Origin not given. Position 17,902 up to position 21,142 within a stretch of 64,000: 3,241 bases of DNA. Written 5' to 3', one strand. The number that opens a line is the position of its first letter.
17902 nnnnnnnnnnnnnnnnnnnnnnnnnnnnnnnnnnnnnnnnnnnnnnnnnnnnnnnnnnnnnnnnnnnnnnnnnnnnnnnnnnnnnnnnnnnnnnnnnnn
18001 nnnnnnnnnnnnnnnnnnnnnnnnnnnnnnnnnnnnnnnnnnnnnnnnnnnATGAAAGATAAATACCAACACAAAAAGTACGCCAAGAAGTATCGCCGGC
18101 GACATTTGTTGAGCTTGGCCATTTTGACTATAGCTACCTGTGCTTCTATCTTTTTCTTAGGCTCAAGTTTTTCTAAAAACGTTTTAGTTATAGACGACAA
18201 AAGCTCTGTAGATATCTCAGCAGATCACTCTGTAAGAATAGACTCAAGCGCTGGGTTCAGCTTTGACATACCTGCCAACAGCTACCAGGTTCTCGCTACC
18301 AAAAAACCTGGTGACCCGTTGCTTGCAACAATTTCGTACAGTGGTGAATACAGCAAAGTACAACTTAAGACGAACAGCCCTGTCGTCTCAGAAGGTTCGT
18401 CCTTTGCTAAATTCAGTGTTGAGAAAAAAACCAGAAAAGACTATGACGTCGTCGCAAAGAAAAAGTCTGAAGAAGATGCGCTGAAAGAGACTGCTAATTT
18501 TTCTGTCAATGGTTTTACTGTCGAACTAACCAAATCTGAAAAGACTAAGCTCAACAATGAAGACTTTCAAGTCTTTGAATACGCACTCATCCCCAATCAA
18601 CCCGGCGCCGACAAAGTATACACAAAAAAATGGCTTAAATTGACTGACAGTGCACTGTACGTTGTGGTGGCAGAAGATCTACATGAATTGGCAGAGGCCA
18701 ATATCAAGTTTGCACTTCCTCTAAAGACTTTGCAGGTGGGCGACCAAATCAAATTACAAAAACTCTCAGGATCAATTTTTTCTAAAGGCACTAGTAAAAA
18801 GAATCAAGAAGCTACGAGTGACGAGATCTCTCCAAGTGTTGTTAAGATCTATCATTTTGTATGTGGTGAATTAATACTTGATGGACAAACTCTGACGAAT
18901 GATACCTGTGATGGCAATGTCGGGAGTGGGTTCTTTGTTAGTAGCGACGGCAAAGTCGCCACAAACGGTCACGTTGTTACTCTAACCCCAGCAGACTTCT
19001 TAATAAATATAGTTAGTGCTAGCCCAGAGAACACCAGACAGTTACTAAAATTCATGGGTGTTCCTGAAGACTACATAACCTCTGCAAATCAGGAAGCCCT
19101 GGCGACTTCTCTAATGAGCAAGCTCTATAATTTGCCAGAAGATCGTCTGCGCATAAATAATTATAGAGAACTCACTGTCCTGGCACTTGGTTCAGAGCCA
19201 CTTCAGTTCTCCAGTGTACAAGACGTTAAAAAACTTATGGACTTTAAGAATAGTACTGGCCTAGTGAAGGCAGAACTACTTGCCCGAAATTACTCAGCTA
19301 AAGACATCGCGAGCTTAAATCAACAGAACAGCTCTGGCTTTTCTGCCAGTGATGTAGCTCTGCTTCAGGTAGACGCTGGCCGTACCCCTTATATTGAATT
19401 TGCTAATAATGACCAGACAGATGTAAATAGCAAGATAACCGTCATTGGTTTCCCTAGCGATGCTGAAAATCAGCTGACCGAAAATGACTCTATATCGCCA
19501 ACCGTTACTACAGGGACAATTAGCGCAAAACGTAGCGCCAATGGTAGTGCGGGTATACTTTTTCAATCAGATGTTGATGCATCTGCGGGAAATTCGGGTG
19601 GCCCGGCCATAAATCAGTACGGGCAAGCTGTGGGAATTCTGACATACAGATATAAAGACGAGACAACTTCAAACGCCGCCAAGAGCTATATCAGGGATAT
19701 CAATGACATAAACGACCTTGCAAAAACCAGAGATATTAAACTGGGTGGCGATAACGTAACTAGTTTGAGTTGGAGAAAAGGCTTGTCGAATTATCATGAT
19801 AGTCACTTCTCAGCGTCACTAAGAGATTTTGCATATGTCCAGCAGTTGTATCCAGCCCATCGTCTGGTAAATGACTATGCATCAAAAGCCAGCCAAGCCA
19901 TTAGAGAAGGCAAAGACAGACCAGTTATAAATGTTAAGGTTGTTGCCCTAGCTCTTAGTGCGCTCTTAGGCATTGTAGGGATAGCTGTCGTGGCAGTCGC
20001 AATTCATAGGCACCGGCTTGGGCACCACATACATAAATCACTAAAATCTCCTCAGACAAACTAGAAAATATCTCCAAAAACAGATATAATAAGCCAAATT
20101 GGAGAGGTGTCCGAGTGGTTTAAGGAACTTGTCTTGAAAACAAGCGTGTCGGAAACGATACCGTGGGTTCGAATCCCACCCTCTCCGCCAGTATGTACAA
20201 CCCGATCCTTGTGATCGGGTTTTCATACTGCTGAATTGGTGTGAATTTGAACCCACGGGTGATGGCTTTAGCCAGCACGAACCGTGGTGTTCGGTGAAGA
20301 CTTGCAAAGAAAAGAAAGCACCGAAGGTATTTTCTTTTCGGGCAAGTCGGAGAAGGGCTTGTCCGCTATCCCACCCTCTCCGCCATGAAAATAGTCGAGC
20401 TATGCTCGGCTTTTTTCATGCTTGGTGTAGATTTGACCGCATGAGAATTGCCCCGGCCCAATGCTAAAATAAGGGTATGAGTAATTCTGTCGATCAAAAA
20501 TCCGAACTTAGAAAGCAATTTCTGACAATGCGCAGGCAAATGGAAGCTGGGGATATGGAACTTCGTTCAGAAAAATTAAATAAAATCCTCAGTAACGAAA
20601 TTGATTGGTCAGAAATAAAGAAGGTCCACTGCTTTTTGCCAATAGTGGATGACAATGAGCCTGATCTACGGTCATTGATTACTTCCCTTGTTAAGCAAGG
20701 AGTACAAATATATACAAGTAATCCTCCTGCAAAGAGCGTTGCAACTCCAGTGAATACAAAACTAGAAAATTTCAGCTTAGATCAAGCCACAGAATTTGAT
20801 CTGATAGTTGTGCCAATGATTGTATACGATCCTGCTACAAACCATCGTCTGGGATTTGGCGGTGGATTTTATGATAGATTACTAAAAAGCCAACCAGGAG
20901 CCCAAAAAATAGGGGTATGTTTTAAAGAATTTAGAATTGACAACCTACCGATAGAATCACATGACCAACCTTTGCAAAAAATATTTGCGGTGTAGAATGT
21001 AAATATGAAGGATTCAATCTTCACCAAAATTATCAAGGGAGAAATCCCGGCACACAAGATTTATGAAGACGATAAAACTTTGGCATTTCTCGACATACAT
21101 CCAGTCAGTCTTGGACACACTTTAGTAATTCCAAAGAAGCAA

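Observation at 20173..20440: tRNA-Ser(UGA) 3' end repeated after a 177-bp highly structured insert, each copy with its own terminator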

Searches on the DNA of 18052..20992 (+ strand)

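Call 4: search_rna_families(source=window, start=19900, end=20700, threshold=evalue, max_evalue=10, show_alignments=3)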
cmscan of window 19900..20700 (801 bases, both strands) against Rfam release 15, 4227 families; matches with E-value up to 10: 11.
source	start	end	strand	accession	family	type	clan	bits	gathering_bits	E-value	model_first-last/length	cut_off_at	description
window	20101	20187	+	RF00005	tRNA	Gene; tRNA;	CL00001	60.4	29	1.7e-12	1-71/71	no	tRNA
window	20145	20187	-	RF04351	Plastid-psbl-rps4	Cis-reg;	-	29.9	68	0.00038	1-53/53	no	Plastid-psbl-rps4 3UTR RNA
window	20092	20264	+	RF02223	sX4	Gene; sRNA;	-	25.3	70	0.0038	1-167/167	no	Proteobacterial sRNA sX4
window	20308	20415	+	RF02875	AS-pc01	Gene; antisense;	-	23.9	79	0.089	1-99/99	no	Antisense to pHK01_035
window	20266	20338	+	RF02083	OrzO-P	Gene; antitoxin;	-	16.4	60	8.5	1-76/76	no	OrzO-P RNA antitoxin family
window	20344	20415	+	RF00777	mir-541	Gene; miRNA;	-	14.8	44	6.2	1-84/84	no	mir-541 microRNA precursor family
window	20101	20188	-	RF04354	Plastid-ycf2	Cis-reg;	-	14.8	65.7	6.6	1-75/75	no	Plastid-ycf2 5UTR RNA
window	20230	20315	-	RF02753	ES173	Gene; sRNA;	-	14.8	90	8.8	1-64/64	no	ES173 sRNA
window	20437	20528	+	RF01424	snoR118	Gene; snRNA; snoRNA; CD-box;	CL00071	14.7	44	4.1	1-92/92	no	small nucleolar RNA snoR118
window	20180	20228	+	RF02278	Betaproteobacteria_toxic_sRNA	Gene; sRNA;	-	14.7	50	4.2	1-64/64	no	Betaproteobacteria toxic small RNA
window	20340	20419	+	RF02651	SorY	Gene; sRNA;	-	13.5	111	6.4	1-83/83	no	Singlet oxygen resistance RNA Y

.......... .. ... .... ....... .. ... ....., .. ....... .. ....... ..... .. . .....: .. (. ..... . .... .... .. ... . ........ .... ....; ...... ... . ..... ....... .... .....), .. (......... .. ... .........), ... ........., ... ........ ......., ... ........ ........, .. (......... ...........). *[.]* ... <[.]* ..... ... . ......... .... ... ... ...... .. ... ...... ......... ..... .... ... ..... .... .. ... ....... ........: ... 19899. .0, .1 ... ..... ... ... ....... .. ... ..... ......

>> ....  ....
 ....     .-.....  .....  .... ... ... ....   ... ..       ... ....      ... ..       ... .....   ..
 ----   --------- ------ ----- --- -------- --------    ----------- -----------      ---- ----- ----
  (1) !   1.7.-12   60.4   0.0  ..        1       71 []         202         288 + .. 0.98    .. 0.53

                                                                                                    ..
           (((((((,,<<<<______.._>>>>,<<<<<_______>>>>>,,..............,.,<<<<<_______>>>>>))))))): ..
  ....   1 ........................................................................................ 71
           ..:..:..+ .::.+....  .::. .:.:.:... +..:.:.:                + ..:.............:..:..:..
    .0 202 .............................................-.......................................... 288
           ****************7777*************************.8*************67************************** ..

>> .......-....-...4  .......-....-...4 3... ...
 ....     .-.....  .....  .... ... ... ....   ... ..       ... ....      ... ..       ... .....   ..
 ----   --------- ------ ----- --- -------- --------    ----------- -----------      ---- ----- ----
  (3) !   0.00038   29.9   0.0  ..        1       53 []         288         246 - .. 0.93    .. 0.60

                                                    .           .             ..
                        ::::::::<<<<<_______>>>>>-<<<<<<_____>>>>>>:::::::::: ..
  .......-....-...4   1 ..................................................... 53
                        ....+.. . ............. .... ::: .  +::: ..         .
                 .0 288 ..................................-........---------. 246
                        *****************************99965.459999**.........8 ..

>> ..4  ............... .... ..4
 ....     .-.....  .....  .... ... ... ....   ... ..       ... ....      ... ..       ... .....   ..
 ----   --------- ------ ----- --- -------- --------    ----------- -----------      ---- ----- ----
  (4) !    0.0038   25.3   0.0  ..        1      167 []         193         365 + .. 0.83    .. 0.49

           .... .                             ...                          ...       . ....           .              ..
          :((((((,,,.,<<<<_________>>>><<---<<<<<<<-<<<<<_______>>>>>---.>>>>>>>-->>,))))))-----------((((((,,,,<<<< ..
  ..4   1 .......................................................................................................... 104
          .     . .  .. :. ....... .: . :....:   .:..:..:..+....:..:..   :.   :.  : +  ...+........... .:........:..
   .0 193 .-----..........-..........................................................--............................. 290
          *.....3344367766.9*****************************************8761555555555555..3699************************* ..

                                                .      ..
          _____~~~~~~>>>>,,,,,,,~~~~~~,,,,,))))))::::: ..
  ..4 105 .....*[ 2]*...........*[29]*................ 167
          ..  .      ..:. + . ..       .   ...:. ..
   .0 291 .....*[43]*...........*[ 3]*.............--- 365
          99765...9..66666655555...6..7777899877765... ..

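Call 51: search_rna_families(sources=[L213, L006, L004, L005], threshold=evalue, max_evalue=10)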
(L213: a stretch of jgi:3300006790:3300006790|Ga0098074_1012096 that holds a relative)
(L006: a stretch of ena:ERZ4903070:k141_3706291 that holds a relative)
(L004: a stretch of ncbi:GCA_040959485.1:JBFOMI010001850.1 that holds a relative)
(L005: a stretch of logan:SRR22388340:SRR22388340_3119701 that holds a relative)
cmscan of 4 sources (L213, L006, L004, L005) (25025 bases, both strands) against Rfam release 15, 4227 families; matches with E-value up to 10: 19.
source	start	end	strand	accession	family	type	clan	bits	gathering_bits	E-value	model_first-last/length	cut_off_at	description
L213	58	131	+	RF00005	tRNA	Gene; tRNA;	CL00001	69.6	29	1.6e-13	1-71/71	no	tRNA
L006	3710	3798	+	RF00005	tRNA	Gene; tRNA;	CL00001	62.1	29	1.8e-11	1-71/71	no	tRNA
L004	3724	3810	+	RF00005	tRNA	Gene; tRNA;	CL00001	60.4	29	5.4e-11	1-71/71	no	tRNA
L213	2331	2417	+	RF00005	tRNA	Gene; tRNA;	CL00001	60.2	29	6.3e-11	1-71/71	no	tRNA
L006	3513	3599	+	RF00005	tRNA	Gene; tRNA;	CL00001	59.1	29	1.2e-10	1-71/71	no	tRNA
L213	2366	2417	-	RF04351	Plastid-psbl-rps4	Cis-reg;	-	41.5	68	8.5e-06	1-53/53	no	Plastid-psbl-rps4 3UTR RNA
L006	3548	3599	-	RF04351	Plastid-psbl-rps4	Cis-reg;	-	35.1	68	0.00049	1-53/53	no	Plastid-psbl-rps4 3UTR RNA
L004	3716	3870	+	RF02223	sX4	Gene; sRNA;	-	31.8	70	0.003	1-167/167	no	Proteobacterial sRNA sX4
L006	3746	3798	-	RF04351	Plastid-psbl-rps4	Cis-reg;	-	30.3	68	0.0097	1-53/53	no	Plastid-psbl-rps4 3UTR RNA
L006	3696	3848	+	RF02223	sX4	Gene; sRNA;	-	30.1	70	0.0079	1-167/167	no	Proteobacterial sRNA sX4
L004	3768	3810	-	RF04351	Plastid-psbl-rps4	Cis-reg;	-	29.9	68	0.012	1-53/53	no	Plastid-psbl-rps4 3UTR RNA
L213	2323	2470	+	RF02223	sX4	Gene; sRNA;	-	27.7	70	0.03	1-167/167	no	Proteobacterial sRNA sX4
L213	2492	2574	-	RF02351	psRNA14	Gene; sRNA;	-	25.9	60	1.8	1-84/84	no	Proteobacteria sRNA psRNA14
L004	5937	6049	+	RF01420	snoR113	Gene; snRNA; snoRNA; CD-box;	-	22.7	47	0.85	1-103/103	no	Small nucleolar RNA snoR113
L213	58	132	-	RF04354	Plastid-ycf2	Cis-reg;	-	22.3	65.7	1.8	1-75/75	no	Plastid-ycf2 5UTR RNA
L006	2407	2429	+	RF01748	nuoG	Cis-reg;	-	21.2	33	1.8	1-43/43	no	nuoG RNA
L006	1261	1355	-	RF00593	snoU83B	Gene; snRNA; snoRNA; CD-box;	-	20.1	35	5.9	1-94/94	no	Small nucleolar RNA U83B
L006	3505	3633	+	RF02223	sX4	Gene; sRNA;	-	19.4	70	3.4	1-167/167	no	Proteobacterial sRNA sX4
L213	415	479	+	RF00571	SNORD65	Gene; snRNA; snoRNA; CD-box;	CL00057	18.7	41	8.6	1-73/73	no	Small nucleolar RNA SNORD65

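Call 84: search_rna_families(source=L004, start=3650, end=3950, threshold=evalue, max_evalue=1, show_alignments=4)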
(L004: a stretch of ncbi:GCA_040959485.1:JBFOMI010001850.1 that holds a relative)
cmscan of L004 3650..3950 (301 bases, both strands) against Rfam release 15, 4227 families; matches with E-value up to 1: 5.
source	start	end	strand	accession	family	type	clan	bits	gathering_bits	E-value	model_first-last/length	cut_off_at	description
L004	3724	3810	+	RF00005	tRNA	Gene; tRNA;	CL00001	60.4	29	6.5e-13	1-71/71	no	tRNA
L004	3716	3870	+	RF02223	sX4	Gene; sRNA;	-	31.8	70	3.6e-05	1-167/167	no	Proteobacterial sRNA sX4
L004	3768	3810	-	RF04351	Plastid-psbl-rps4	Cis-reg;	-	29.9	68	0.00014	1-53/53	no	Plastid-psbl-rps4 3UTR RNA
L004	3748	3853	+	RF03153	RAGATH-4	Gene; sRNA;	-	18.7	104.4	0.2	1-131/131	no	RAGATH-4 RNA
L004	3779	3887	+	RF03795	MIR6201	Gene; miRNA;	-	16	69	0.81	1-109/109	no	MIR6201 microRNA precursor family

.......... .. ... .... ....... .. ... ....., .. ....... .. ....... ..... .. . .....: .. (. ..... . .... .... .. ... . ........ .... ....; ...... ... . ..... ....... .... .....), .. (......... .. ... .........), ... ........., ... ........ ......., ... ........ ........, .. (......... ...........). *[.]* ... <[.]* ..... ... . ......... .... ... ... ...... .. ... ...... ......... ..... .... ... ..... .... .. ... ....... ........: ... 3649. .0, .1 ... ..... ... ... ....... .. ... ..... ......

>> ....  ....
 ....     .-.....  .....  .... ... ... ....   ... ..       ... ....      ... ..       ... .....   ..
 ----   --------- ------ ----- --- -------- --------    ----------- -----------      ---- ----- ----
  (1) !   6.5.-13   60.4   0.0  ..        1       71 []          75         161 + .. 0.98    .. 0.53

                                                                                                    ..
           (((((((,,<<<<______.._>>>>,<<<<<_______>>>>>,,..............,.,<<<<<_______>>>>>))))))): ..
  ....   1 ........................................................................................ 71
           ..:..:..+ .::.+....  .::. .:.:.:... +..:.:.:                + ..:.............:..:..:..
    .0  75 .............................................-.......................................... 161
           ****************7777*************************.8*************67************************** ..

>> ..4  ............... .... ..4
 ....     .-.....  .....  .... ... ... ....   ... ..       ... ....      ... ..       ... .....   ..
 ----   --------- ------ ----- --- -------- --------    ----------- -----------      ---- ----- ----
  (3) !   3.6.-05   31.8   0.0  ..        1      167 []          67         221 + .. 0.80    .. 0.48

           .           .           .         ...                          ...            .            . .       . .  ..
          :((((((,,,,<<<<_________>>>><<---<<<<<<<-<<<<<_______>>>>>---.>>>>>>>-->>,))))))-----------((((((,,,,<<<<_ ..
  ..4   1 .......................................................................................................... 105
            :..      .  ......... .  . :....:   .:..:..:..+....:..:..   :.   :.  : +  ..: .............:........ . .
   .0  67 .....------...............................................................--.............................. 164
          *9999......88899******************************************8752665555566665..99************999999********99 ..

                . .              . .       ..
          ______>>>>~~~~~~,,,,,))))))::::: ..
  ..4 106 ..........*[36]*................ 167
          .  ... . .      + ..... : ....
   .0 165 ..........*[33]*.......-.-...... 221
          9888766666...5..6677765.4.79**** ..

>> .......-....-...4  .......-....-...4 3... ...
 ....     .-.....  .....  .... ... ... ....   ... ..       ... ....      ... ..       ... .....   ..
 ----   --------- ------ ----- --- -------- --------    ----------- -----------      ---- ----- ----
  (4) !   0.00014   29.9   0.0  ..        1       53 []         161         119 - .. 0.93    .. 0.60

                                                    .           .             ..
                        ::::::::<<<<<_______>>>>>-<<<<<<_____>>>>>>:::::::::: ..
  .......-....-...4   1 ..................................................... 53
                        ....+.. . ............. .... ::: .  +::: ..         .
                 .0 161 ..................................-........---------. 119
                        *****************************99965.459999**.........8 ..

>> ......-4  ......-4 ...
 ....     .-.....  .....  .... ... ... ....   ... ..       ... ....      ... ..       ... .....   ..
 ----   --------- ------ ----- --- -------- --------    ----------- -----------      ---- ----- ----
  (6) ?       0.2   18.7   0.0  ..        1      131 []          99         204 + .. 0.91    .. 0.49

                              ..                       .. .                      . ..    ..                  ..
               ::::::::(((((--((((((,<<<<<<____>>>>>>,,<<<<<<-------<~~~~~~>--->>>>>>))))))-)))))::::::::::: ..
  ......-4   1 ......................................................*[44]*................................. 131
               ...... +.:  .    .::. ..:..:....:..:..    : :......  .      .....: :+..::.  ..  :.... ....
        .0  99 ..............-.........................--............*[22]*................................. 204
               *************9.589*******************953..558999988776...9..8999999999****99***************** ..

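Call 91: search_dna_similar(query=window:20191-20476:+, collection=phages, mode=distant, max_evalue=0.01, max_rows=8)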
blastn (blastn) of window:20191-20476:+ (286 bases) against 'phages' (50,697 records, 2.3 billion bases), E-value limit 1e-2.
No match.

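Call 92: search_dna_similar(query=window:20191-20476:+, collection=plasmids, mode=distant, max_evalue=0.01, max_rows=8)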
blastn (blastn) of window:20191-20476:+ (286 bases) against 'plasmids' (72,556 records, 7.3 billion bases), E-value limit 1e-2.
No match.
